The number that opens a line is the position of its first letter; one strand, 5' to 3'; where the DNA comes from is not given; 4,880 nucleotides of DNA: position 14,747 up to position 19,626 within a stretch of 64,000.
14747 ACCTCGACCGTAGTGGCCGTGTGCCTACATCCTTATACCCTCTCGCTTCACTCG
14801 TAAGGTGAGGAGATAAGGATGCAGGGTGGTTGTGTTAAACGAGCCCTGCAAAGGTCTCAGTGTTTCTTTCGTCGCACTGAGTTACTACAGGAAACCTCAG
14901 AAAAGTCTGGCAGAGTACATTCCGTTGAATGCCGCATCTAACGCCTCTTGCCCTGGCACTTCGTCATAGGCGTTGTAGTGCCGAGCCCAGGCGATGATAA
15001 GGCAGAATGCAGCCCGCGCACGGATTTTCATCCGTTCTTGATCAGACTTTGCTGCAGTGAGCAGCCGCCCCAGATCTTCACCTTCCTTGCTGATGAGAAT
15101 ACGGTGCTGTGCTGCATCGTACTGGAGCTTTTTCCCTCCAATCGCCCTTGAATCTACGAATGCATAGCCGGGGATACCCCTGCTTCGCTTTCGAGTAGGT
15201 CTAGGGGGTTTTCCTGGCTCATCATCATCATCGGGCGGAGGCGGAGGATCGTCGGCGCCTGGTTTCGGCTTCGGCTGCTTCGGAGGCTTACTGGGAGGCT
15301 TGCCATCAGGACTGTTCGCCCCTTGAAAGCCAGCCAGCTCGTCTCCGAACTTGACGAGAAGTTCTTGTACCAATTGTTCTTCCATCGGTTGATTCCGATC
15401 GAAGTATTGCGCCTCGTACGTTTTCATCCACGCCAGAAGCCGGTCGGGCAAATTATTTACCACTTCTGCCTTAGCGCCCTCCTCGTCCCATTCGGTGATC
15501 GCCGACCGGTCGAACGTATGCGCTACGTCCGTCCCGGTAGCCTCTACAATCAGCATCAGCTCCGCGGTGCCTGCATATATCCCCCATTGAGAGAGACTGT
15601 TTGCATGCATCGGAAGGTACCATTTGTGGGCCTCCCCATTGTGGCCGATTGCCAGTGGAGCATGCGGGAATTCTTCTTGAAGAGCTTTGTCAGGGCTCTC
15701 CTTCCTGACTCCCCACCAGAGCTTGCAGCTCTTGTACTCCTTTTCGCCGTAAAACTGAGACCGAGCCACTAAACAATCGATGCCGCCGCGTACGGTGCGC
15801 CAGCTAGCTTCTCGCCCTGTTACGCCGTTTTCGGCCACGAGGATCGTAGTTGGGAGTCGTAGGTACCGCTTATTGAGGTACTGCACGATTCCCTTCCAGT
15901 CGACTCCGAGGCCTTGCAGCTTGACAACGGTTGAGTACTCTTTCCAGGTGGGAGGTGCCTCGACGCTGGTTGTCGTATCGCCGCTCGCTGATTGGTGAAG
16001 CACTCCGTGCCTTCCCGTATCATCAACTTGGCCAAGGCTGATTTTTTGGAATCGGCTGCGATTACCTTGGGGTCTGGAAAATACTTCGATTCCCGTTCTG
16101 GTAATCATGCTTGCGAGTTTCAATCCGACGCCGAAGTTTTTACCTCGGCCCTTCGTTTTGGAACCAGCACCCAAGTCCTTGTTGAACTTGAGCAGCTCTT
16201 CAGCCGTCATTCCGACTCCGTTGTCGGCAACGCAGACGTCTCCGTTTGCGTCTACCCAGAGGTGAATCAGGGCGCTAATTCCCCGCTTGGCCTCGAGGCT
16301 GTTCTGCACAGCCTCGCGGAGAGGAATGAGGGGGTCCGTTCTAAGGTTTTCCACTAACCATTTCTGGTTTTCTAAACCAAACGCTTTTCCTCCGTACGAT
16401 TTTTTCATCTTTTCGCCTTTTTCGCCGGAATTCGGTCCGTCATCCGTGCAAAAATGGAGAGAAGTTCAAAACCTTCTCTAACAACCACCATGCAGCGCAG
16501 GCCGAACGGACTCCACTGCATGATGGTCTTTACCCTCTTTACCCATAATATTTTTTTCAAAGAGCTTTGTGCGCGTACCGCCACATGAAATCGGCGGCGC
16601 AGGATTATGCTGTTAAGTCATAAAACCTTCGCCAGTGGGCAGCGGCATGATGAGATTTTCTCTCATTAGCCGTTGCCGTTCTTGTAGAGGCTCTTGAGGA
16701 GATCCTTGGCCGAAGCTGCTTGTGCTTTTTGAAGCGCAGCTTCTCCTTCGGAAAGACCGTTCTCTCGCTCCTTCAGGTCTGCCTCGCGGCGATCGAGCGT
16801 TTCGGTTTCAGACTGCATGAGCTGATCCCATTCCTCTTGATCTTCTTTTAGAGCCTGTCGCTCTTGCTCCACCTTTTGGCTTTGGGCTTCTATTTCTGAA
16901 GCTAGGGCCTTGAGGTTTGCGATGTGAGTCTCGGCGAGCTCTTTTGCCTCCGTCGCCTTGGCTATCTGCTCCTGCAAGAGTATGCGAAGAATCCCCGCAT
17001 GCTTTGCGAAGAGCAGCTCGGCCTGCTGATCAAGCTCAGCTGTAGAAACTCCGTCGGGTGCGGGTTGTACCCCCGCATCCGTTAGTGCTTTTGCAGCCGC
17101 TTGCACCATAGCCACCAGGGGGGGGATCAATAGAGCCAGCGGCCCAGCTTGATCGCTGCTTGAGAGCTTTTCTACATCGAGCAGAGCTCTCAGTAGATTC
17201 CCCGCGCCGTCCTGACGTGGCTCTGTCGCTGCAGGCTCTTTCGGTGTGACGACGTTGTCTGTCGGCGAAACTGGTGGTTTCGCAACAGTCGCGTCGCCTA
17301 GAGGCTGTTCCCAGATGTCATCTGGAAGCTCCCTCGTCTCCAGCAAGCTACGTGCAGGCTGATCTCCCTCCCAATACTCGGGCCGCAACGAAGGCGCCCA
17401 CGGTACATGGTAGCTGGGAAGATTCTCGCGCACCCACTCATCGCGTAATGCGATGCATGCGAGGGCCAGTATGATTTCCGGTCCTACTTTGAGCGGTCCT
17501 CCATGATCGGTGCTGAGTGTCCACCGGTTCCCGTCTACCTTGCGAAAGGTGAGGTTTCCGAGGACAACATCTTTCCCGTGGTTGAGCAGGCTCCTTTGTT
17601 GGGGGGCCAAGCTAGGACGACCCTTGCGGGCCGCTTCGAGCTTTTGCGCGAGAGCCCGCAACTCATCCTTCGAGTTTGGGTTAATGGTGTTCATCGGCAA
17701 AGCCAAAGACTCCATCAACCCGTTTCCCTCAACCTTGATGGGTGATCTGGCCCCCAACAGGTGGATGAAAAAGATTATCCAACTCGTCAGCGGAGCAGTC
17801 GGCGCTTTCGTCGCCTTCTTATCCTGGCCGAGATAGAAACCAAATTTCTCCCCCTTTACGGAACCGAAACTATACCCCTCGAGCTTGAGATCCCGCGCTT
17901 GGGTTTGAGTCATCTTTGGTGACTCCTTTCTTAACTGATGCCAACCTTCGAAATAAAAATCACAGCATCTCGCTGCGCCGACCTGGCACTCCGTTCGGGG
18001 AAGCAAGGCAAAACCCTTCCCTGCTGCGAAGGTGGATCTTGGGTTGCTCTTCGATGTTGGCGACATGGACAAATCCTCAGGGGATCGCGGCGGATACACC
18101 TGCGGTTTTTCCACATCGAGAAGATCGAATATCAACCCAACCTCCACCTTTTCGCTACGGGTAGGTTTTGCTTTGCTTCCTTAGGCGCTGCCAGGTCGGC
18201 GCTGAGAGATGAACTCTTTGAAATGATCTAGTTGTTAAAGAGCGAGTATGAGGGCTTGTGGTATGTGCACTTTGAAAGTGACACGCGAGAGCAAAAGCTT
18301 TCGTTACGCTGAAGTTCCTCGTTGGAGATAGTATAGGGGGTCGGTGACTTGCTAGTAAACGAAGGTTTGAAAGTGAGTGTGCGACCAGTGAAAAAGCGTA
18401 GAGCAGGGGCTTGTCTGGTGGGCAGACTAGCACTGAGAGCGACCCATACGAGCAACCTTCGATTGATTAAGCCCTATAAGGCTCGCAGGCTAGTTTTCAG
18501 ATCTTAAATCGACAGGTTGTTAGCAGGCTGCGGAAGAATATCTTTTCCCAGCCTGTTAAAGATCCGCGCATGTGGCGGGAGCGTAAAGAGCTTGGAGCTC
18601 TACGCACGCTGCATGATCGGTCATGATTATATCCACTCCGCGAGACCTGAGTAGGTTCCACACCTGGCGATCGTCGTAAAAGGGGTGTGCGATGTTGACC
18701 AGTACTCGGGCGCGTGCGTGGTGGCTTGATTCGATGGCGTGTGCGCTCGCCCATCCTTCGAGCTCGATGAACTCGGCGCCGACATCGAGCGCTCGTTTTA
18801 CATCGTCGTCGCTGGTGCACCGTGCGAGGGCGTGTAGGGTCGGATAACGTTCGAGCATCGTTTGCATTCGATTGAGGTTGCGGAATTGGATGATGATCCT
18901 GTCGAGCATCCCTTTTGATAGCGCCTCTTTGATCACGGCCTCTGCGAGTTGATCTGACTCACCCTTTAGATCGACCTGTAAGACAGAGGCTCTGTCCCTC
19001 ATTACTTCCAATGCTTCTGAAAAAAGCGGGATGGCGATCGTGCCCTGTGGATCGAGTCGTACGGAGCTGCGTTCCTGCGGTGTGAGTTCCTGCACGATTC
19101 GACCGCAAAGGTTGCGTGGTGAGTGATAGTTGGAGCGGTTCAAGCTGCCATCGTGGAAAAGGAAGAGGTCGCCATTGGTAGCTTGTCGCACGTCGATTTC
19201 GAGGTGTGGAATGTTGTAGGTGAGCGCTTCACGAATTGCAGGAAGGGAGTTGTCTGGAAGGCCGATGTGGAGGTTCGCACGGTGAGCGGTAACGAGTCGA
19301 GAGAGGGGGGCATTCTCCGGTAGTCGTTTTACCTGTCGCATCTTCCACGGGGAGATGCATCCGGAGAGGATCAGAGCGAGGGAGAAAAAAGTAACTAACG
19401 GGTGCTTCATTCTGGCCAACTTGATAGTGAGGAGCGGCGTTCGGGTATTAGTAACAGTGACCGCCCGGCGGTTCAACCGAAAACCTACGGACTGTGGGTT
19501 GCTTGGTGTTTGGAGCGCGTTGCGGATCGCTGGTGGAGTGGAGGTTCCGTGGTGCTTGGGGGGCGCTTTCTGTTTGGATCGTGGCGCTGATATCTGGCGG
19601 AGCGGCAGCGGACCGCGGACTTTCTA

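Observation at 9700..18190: Repeat-bounded 8.4-kb island of six co-oriented genes around a GHKL ATPase: candidate undescribed system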

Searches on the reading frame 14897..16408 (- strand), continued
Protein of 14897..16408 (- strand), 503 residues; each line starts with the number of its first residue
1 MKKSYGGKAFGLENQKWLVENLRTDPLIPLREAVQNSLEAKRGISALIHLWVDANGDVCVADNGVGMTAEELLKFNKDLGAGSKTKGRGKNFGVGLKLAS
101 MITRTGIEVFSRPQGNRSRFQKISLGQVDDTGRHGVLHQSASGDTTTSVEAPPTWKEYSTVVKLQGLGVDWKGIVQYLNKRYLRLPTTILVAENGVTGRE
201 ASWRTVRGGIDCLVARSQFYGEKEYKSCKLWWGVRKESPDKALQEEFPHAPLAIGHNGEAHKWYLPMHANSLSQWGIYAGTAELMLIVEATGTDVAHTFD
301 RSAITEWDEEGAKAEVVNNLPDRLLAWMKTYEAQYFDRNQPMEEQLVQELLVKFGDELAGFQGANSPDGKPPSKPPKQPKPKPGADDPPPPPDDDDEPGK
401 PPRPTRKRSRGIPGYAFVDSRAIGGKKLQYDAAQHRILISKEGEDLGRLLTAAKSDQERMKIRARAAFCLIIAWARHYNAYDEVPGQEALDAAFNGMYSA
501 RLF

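Call 67: predict_structure(alignment_id=A1)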
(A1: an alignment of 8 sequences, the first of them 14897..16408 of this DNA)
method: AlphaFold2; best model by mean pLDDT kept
length: 503 residues; sequences in the alignment: 8
mean_pLDDT: 52.5   pTM: 0.49
mean pLDDT of the five models: 52.5, 44.3, 43.8, 43.0, 37.5
residues with pLDDT >= 90: 2; 70-90: 110; 50-70: 131; < 50: 260
segments of 3 or more residues with pLDDT < 50: 1-24, 43-45, 78-103, 238-282, 293-307, 334-415, 444-503
pLDDT, mean of each block of 10 residues (from residue 1): 26 35 58 70 65 85 59 54 33 41 64 72 72 62 66 77 77 74 72 80 79 71 75 58 38 28 29 31 56 45 45 63 65 47 39 34 33 40 38 37 32 53 60 53 47 42 42 36 37 34 26
secondary structure, 60 per line:
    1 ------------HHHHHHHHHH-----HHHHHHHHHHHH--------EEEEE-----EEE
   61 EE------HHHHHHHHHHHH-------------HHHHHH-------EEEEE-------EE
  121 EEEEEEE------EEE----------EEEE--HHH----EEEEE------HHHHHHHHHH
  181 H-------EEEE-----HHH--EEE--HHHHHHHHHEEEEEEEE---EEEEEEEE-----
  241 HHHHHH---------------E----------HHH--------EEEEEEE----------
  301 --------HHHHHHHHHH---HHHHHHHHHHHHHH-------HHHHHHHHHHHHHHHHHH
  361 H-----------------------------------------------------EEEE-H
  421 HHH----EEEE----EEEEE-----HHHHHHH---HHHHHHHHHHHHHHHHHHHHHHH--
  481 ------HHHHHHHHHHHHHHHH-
elements in order: H13-22 H28-39 E48-52 E58-62 H69-80 H94-99 E107-111 E119-127 E134-136 E147-150 E160-164 H171-181 E189-192 E203-205 H208-216 E217-224 E228-235 H241-246 E284-290 H309-318 H322-335 H343-361 E415-418 H420-423 E428-431 E436-440 H446-452 H456-478 H487-502
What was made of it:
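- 14897..16408 (-): gB, 503 aa GHKL ATPase: ATPase plus a second domain (about 1-335), a Pro/Asp/Lys linker (351-420), and a conserved C-terminal domain (about 411-503). AF2 pLDDT is 52 overall and 60-80 over residues 25-235 (call 67).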

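Call 72: fold_search(model_id=the predicted structure, library=pdb)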
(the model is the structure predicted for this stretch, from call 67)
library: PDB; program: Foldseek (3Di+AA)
matches with E <= 10: 722; with E <= 0.001: 149
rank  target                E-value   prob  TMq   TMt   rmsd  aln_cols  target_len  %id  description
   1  8fx4_B                1.0e-08  1.00  0.28  0.24  13.6       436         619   11  GC-C-Hsp90-Cdc37 regulatory complex (released 2023-07-12)
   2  7zub_B                7.2e-08  1.00  0.28  0.24  14.8       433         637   12  Cryo-EM structure of the indirubin-bound Hsp90-XAP2-AHR complex (released 2022-11-23)
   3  5fwk_B                9.0e-08  1.00  0.29  0.24  13.7       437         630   12  Atomic cryoEM structure of Hsp90-Cdc37-Cdk4 complex (released 2016-07-06)
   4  7zub_A                1.0e-07  1.00  0.25  0.21  10.6       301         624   15  Cryo-EM structure of the indirubin-bound Hsp90-XAP2-AHR complex (released 2022-11-23)
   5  3zkb_L                2.6e-07  1.00  0.24  0.30  10.3       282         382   14  CRYSTAL STRUCTURE OF THE ATPASE REGION OF Mycobacterium tuberculosis GyrB WITH AMPPNP (released 2013-09-18)
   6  4pu9                  2.6e-07  1.00  0.25  0.31  12.4       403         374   13  E. coli GyrB 43-kDa N-terminal fragment in complex with ADP-BeF3 (released 2014-09-24)
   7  1nhh                  2.7e-07  1.00  0.32  0.45   7.8       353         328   14  Crystal structure of N-terminal 40KD MutL protein (LN40) complex with ADPnP and one Rubidium (released 2003-06-10)
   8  7p8v_A                3.8e-07  1.00  0.26  0.37   9.1       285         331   15  The structure of E. coli MutL bound to a 3' resected DNA end (released 2022-06-29)
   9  8eob_A                5.1e-07  1.00  0.24  0.21  10.2       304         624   15  Cryo-EM structure of human HSP90B in the closed state (released 2023-01-25)
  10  8gft_A                5.1e-07  1.00  0.29  0.24  13.4       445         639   12  Hsp90 provides platform for CRaf dephosphorylation by PP5 (released 2023-05-03)
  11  4prv                  5.4e-07  1.00  0.28  0.35  11.5       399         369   12  E. coli GyrB 43-kDa N-terminal fragment in complex with ADP (released 2014-09-24)
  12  3zkb_P                6.1e-07  1.00  0.28  0.36  11.9       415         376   12  CRYSTAL STRUCTURE OF THE ATPASE REGION OF Mycobacterium tuberculosis GyrB WITH AMPPNP (released 2013-09-18)
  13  5wmt_C                6.8e-07  1.00  0.22  0.45   7.6       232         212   18  Structure of GRP94 N-terminal Domain bound to resorcinylic inhibitor BnIm. (released 2018-04-18)
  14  5j5p_B                9.1e-07  1.00  0.27  0.32   8.6       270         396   16  AMP-PNP-stabilized ATPase domain of topoisomerase IV from Streptococcus pneumoniae, complex type I (released 2017-07-26)
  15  8eob_B                9.1e-07  1.00  0.26  0.22  10.2       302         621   14  Cryo-EM structure of human HSP90B in the closed state (released 2023-01-25)
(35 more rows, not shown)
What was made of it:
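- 14897..16408 (-): Top Foldseek matches are Hsp90, GyrB, MutL and Topo VI-B (call 72).
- On Hsp90 / HtpG: The Foldseek similarity is limited to the generic GHKL-plus-middle-domain core (call 72).
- Closest known: MutL. Same: MutL N-terminal fragments are among the best structural matches (call 72).
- The structural matches are to GHKL-plus-transducer proteins (call 72).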

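Call 83: search_dna_similar(query=window:14897-16408:-, collection=plasmids, mode=protein, max_evalue=0.001, max_rows=15)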
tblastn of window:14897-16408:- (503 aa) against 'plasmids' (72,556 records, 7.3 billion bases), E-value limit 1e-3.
Records with a match: 1; places in all: 1; records where one place covers at least 80% of the query: 0.
Best place of each record, by identity: <60% 1.
By first word of the organism name: Hymenobacter 1.
By predicted mobility (MOB-suite, as given by PLSDB): non-mobilizable 1.
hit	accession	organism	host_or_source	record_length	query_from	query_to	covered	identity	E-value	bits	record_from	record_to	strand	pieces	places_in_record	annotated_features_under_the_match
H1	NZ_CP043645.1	Hymenobacter sp. NBH84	pure culture,soil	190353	18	131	23%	30.9%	7e-4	50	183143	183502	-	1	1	ATP-binding protein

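Call 84: search_dna_similar(query=window:14897-16408:-, collection=phages, mode=protein, max_evalue=0.001, max_rows=15)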
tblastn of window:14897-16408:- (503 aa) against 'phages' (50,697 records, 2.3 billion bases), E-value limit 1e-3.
No match.

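Call 90: search_protein_families(library=pfam, proteins=[P0006, P0007], max_evalue=0.1)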
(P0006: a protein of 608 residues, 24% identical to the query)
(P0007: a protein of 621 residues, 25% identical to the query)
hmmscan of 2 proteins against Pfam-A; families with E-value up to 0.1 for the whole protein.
P0006 (608 aa): 2 families
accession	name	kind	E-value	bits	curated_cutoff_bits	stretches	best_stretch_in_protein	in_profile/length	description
PF02518.31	HATPase_c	-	1.2e-05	26.2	26.4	1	29-108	7-81/111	Histidine kinase-, DNA gyrase B-, and HSP90-like ATPase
PF13589.12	HATPase_c_3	-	0.0011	19.5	25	1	34-105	9-78/137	Histidine kinase-, DNA gyrase B-, and HSP90-like ATPase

P0007 (621 aa): 3 families
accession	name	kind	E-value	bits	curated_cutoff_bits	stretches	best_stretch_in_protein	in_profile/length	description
PF13589.12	HATPase_c_3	-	7.1e-06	26.5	25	1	69-139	31-103/137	Histidine kinase-, DNA gyrase B-, and HSP90-like ATPase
PF02518.31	HATPase_c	-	0.00045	21.1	26.4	1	30-128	10-93/111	Histidine kinase-, DNA gyrase B-, and HSP90-like ATPase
PF01466.24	Skp1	-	0.027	14.8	22.3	1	75-93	10-28/48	Skp1 family, dimerisation domain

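Call 91: search_protein_families(library=padloc, proteins=[P0006, P0007], max_evalue=0.1)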
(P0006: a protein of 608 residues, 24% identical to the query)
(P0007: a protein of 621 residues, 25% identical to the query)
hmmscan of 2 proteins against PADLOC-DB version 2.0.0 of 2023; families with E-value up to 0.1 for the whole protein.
P0006 (608 aa): 0 families

P0007 (621 aa): 0 families

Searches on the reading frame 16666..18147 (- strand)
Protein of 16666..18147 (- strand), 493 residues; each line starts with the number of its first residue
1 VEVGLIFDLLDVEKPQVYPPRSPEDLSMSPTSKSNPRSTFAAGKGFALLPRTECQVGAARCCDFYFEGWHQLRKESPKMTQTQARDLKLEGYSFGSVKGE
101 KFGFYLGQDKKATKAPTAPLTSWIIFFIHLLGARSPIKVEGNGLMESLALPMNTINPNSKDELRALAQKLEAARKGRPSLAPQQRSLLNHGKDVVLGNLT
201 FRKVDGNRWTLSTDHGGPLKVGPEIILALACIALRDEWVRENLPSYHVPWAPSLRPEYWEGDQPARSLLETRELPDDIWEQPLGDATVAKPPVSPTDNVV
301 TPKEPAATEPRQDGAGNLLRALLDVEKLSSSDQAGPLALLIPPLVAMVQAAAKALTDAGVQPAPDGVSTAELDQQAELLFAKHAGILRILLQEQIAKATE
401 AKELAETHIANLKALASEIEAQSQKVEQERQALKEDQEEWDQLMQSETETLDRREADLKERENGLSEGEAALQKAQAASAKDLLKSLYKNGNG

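Call 3: search_protein_families(library=pfam, proteins=[window:16666-18147:-], max_evalue=1)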
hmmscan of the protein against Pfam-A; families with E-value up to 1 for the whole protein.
window:16666-18147:- (493 aa): 1 family
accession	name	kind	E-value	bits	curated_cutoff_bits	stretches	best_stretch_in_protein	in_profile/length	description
PF18595.6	Nuf2_DHR10-like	-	0.27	11.7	28.4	1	397-477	23-102/117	Nuf2, DHR10-like domain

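Call 4: search_protein_families(library=padloc, proteins=[window:16666-18147:-], max_evalue=1)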
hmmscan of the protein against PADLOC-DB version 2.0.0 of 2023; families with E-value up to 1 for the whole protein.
window:16666-18147:- (493 aa): 2 families
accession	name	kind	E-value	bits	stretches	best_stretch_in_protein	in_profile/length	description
PDLC00514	JetC1|JetC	-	0.092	8.5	1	351-478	581-704/1117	DUF3584 domain; MukB-like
PDLC02094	Cas5b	-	0.87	6.8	0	390-463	123-195/358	-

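Call 6: search_protein_families(library=ncbifam, proteins=[window:16666-18147:-], max_evalue=1)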
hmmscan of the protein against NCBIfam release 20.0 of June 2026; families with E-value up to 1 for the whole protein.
window:16666-18147:- (493 aa): 6 families
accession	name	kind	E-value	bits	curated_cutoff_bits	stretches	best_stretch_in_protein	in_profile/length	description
NF038350.1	taxis_HmpF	equivalog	0.0037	15.7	200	1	389-480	431-518/553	pilus motility taxis protein HmpF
NF005283.0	PRK06800.1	equivalog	0.015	15.1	192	1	373-460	17-98/228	flagellar assembly protein H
NF045780.1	TrlF_fam_ATP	equivalog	0.11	11.2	350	1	369-482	558-673/944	TrlF family AAA-like ATPase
NF005892.0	PRK07855.1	subfamily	0.14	11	469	1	348-392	31-76/390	lipid-transfer protein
TIGR03319.1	RNase_Y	equivalog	0.25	9.8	454.35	1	400-477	29-118/514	ribonuclease Y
TIGR02168.1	SMC_prok_B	equivalog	0.53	7.9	567.35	1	392-478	713-799/1181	chromosome segregation protein SMC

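Call 7: search_protein_families(library=phrogs, proteins=[window:16666-18147:-], max_evalue=1)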
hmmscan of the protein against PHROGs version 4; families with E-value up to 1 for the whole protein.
window:16666-18147:- (493 aa): 2 families
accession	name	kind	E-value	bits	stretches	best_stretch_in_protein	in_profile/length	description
phrog_4949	-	unknown function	0.18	11.9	1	395-485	126-216/447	-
phrog_12468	-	unknown function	0.5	12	0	430-468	61-98/110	-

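Call 32: search_solved_structures(query=A3, max_evalue=10)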
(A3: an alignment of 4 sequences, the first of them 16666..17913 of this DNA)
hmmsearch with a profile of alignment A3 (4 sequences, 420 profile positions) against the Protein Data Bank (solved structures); distinct sequences matched with E-value up to 10: 9.
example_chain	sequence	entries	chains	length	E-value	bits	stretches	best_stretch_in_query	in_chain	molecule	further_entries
8v2d_y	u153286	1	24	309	0.059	15.6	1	300-361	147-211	O43_129 component B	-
8v3b_a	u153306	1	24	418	0.099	14.9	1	300-361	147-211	O43_129_+4 component B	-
4zry_B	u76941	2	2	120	0.46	12.7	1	335-410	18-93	Keratin, type II cytoskeletal 1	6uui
4i0x_B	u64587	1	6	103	1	11.5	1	323-402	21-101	ESAT-6-like protein MAB_3113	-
6itl_A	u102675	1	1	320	1.2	11.3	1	242-289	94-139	Malate dehydrogenase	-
2jee_A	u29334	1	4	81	1.5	11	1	316-367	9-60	CELL DIVISION PROTEIN ZAPB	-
9iq5_A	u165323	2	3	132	1.7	10.8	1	102-165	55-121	SnoaL-like domain-containing protein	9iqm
5cj1_A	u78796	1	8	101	2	10.6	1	308-394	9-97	Gp7-MYH7-(1526-1571) chimera protein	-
6og4_C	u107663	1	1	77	4.9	9.3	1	338-402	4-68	Plasminogen-binding group A streptococcal M-like protein PAM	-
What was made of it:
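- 16666..17913 (-): gA, 415 aa: N-terminal domain shared with gC, a Pro-rich linker, and a C-terminal coiled coil of about 100 aa. The only weak hits are to coiled-coil proteins (calls 6, 32).
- gA has a coiled coil (calls 6, 32).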

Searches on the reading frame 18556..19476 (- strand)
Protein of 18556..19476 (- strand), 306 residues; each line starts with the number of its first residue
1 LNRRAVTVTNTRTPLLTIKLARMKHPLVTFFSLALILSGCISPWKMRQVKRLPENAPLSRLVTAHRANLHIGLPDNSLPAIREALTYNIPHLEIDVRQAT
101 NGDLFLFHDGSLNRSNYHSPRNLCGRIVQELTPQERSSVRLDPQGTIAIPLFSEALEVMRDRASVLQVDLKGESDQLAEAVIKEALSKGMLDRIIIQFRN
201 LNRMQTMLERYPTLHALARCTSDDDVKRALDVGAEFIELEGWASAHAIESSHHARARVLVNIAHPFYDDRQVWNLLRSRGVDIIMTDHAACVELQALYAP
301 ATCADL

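Call 3: search_protein_families(library=pfam, proteins=[window:18556-19476:-], max_evalue=1)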
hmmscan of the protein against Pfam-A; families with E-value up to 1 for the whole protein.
window:18556-19476:- (306 aa): 2 families
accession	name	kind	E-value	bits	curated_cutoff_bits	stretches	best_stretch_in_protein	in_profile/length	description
PF03009.23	GDPD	-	2.1e-08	35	23.6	1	73-289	8-242/244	Glycerophosphoryl diester phosphodiesterase family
PF00388.25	PI-PLC-X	-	0.013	15.5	23.1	0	208-247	14-53/144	Phosphatidylinositol-specific phospholipase C, X domain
